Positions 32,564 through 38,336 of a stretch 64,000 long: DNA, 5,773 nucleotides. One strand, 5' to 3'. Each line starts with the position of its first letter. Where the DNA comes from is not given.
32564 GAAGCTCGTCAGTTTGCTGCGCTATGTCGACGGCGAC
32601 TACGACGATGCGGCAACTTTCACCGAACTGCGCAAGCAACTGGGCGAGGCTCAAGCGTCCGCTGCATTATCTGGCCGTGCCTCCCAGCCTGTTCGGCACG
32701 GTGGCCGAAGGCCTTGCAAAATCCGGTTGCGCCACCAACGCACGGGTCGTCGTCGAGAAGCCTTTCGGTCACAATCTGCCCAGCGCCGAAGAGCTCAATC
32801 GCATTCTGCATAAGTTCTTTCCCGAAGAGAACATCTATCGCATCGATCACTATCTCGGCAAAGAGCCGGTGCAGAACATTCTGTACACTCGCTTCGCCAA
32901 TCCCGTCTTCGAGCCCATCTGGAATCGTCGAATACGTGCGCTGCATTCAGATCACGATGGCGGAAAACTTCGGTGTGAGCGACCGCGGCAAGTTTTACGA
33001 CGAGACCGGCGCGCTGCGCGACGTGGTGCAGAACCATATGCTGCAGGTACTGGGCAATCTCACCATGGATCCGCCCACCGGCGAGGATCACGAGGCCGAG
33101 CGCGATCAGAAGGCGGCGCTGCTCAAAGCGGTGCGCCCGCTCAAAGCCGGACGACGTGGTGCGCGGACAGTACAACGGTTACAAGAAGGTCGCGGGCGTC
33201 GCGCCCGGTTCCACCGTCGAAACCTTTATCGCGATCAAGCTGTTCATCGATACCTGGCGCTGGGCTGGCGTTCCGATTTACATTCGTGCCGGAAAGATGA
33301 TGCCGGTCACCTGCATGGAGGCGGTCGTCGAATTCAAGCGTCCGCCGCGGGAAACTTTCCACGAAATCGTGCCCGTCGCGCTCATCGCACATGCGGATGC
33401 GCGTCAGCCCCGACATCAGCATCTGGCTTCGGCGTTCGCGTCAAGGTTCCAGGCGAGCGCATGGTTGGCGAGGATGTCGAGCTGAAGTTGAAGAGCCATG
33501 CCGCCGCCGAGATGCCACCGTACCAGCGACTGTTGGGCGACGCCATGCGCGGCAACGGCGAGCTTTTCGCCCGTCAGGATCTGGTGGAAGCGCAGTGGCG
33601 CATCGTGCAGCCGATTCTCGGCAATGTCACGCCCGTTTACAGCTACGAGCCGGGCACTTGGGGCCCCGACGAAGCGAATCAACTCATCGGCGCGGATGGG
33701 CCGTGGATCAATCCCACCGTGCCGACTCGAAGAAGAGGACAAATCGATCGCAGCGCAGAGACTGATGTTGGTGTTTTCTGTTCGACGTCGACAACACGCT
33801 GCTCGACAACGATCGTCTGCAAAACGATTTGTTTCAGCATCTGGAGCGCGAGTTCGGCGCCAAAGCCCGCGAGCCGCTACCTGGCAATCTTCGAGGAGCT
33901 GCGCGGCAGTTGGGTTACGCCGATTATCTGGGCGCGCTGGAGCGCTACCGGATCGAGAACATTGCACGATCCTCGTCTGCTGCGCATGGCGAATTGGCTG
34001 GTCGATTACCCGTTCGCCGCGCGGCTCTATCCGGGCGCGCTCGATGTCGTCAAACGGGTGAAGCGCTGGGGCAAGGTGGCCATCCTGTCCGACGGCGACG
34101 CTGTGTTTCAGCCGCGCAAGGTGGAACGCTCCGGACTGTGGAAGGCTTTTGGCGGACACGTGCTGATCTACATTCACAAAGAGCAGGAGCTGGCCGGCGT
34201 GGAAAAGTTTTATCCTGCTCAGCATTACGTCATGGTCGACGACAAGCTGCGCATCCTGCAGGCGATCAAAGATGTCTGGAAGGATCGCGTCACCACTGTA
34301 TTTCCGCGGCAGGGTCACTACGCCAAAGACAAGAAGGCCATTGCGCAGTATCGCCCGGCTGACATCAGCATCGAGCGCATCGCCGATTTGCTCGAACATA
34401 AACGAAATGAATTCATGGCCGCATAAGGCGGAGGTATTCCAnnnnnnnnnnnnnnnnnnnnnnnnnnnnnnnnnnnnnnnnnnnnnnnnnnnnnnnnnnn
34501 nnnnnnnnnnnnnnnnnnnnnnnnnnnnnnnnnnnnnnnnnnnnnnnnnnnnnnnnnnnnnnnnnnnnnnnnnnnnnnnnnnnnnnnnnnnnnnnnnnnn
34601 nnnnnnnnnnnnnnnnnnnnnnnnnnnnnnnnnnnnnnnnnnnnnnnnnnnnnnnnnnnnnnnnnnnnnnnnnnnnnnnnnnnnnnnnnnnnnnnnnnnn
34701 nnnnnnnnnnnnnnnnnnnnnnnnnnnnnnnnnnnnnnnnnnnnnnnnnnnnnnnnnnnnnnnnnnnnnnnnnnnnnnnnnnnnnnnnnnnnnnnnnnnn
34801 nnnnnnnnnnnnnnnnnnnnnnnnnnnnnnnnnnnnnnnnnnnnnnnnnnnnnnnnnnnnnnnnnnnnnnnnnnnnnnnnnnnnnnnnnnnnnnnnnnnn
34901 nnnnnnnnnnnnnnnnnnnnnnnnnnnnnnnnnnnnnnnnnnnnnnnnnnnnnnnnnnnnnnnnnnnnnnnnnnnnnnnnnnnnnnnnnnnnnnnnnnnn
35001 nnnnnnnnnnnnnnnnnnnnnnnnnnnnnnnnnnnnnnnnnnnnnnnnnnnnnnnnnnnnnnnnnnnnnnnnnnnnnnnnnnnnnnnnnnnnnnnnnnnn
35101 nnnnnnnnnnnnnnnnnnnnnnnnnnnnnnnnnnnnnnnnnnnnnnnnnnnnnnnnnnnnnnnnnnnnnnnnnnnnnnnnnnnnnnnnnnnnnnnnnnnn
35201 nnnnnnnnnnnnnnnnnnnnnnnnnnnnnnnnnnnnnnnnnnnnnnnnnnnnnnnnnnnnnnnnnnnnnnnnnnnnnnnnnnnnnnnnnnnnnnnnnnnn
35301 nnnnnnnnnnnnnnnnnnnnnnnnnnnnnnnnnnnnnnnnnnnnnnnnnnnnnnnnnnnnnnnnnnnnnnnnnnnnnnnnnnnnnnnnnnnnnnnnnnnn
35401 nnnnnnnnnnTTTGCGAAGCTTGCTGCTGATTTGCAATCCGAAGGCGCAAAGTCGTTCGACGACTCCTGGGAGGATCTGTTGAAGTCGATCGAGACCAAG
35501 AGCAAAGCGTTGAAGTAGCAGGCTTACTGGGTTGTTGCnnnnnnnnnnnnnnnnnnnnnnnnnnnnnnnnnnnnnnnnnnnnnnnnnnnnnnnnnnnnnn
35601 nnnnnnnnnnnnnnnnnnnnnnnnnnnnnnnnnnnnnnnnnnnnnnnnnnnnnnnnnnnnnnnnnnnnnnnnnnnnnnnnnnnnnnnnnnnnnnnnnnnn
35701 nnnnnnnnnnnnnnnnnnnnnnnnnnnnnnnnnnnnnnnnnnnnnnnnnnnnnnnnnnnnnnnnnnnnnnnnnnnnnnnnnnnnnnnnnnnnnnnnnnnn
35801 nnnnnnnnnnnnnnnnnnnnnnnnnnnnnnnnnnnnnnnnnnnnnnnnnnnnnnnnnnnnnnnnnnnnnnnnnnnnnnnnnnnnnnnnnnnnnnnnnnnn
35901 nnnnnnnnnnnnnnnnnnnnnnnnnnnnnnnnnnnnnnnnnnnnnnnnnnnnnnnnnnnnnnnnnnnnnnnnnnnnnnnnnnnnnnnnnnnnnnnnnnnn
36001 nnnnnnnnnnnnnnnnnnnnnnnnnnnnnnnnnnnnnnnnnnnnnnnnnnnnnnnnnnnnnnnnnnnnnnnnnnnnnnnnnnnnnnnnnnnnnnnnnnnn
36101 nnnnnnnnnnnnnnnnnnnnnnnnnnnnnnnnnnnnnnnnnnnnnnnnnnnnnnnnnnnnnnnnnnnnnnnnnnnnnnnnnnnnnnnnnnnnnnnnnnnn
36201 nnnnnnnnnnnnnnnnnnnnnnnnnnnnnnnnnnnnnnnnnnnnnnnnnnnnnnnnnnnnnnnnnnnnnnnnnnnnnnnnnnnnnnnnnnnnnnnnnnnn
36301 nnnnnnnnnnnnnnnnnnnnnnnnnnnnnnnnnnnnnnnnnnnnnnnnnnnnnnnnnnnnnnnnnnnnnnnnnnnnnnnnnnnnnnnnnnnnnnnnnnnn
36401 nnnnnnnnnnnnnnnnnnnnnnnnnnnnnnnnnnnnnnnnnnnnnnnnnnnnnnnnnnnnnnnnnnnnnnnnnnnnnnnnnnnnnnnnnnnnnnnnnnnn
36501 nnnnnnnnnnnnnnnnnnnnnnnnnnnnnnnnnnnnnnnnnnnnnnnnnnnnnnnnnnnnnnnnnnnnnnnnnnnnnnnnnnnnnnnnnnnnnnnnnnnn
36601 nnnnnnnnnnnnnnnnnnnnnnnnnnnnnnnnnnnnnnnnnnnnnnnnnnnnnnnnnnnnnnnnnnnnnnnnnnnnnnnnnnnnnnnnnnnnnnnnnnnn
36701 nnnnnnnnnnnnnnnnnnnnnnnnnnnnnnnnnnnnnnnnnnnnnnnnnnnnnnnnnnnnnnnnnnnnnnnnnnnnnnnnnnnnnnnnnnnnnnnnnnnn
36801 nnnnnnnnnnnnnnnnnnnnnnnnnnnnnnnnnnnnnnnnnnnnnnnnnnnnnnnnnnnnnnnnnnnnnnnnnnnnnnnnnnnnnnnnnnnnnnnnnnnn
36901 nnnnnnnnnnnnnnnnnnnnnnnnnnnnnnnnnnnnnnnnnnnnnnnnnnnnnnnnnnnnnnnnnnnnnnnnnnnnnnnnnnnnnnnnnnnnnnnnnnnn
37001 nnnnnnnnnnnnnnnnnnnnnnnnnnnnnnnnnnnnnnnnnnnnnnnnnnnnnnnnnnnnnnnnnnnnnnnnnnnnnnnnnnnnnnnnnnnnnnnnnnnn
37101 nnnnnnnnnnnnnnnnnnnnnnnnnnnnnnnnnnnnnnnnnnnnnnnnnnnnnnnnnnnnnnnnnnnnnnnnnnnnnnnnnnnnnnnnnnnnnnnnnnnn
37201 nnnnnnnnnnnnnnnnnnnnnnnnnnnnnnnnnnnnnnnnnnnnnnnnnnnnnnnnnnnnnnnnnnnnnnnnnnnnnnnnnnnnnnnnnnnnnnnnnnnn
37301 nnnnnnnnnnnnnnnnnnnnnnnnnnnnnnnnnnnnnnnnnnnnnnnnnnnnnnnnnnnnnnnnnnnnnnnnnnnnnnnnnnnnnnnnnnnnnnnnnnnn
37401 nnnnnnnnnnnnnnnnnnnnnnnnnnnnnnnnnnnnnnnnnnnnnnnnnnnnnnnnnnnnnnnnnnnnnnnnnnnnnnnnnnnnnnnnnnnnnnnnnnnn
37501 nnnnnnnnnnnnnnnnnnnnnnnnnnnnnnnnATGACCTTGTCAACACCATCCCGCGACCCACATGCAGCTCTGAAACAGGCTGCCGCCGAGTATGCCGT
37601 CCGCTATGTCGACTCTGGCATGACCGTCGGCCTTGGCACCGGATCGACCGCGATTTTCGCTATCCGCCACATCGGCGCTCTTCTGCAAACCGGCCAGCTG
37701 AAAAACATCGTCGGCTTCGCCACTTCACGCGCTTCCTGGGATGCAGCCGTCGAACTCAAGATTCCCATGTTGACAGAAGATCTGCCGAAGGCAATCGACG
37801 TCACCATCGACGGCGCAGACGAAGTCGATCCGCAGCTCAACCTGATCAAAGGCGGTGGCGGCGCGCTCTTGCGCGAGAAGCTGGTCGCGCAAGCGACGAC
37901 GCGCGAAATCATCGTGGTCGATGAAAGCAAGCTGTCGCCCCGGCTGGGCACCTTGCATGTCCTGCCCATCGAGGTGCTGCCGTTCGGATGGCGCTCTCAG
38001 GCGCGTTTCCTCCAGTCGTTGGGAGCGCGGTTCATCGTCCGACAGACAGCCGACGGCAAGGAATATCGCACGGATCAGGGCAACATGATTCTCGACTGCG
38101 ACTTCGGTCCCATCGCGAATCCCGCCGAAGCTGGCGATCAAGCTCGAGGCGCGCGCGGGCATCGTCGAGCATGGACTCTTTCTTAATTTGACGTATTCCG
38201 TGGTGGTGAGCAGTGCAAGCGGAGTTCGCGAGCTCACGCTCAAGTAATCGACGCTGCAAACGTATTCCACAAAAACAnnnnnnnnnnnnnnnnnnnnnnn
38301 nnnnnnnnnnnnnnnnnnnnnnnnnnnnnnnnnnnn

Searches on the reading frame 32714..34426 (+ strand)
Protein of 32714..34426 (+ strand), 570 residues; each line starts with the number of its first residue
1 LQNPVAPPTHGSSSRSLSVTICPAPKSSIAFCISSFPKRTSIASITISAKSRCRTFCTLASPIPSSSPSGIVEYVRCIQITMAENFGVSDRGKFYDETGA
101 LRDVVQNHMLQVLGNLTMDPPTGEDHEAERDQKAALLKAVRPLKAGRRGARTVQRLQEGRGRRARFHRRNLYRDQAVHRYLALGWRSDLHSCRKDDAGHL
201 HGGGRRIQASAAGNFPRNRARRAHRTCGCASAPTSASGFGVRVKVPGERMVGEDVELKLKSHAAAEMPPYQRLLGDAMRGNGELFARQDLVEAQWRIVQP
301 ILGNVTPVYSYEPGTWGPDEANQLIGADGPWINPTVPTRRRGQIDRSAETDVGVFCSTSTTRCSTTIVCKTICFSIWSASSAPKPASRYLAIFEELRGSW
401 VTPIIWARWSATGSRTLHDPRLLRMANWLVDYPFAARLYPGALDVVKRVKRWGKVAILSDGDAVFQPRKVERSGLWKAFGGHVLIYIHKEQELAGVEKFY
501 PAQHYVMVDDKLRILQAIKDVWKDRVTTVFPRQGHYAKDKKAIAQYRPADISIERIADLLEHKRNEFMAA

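Call 12: search_protein_families(library=pfam, proteins=[window:32714-34426:+], max_evalue=0.001)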
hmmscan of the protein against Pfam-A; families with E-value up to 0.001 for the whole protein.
window:32714-34426:+ (570 aa): 1 family
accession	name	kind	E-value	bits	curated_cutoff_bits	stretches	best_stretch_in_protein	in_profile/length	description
PF02781.21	G6PD_C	-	1e-45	156.5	27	2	73-148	17-92/296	Glucose-6-phosphate dehydrogenase, C-terminal domain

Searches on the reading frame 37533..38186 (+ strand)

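Call 13: search_protein_families(library=pfam, proteins=[window:37533-38186:+], max_evalue=0.001)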
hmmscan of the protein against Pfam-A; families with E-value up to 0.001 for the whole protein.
window:37533-38186:+ (217 aa): 2 families
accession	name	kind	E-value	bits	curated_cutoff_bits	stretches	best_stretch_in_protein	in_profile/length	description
PF06026.20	Rib_5-P_isom_A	-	3.6e-44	150.8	26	1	61-202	2-145/173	Ribose 5-phosphate isomerase A (phosphoriboisomerase A)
PF00455.28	DeoRC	-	0.0001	22.8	31.8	0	12-48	3-39/160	DeoR C terminal sensor domain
